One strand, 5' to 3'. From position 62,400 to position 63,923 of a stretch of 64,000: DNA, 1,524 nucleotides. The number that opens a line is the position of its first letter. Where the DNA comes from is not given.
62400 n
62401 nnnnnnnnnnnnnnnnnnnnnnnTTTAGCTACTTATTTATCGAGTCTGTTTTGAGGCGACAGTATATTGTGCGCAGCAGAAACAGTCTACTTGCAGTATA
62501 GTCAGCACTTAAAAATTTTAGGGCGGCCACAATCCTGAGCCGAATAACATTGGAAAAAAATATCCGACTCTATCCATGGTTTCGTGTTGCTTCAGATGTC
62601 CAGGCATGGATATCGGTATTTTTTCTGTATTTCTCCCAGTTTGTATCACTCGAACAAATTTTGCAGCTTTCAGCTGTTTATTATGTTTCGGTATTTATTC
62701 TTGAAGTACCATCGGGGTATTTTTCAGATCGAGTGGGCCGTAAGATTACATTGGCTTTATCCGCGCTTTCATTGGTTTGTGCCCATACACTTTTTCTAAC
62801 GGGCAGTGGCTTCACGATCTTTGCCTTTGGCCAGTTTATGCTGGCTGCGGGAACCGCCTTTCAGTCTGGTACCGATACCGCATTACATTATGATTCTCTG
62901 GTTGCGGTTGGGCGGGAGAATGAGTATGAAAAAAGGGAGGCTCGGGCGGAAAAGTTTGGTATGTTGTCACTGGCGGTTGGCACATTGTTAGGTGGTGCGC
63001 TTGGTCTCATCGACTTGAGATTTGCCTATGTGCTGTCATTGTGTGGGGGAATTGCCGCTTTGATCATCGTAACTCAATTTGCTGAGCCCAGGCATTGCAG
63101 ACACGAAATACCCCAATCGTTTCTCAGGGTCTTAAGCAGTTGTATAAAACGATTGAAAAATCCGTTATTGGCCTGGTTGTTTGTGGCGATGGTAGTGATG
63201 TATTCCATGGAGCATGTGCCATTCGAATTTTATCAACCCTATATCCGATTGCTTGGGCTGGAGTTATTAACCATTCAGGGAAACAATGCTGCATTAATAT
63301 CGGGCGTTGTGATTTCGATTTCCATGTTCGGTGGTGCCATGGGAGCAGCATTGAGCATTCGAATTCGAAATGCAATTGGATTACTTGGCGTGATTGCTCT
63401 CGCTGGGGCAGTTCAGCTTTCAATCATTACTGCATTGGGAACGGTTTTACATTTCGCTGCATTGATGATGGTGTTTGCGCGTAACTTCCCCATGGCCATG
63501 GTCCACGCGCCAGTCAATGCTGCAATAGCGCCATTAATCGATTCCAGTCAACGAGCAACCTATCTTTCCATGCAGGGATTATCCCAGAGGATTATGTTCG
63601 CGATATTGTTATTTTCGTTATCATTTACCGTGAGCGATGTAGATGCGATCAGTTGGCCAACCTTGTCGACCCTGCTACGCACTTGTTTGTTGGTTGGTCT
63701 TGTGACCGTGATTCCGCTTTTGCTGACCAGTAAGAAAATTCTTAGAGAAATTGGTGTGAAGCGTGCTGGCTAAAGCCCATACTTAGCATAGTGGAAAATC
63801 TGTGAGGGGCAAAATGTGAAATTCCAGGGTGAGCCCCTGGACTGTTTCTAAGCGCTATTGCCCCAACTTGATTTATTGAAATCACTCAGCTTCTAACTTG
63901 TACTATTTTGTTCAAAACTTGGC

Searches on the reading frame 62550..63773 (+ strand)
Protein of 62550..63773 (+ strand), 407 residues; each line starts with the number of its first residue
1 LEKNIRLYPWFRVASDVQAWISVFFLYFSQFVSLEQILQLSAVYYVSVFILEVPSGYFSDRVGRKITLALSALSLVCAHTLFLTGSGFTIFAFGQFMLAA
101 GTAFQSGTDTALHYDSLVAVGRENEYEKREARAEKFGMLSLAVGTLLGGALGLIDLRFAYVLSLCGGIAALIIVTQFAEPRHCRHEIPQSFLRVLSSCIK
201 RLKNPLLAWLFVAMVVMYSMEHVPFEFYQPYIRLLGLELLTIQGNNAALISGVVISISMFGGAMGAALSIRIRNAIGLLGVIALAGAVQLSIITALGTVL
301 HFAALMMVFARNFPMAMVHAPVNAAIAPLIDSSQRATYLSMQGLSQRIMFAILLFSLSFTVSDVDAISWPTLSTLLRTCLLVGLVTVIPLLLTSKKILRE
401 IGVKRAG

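Call 60: search_protein_families(library=pfam, proteins=[window:62550-63773:+], max_evalue=0.00001)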
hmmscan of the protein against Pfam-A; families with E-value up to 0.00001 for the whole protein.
window:62550-63773:+ (407 aa): 1 family
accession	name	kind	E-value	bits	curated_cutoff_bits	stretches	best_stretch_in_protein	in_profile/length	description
PF07690.21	MFS_1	-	1.7e-14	53.9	33.4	1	32-352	29-345/347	Major Facilitator Superfamily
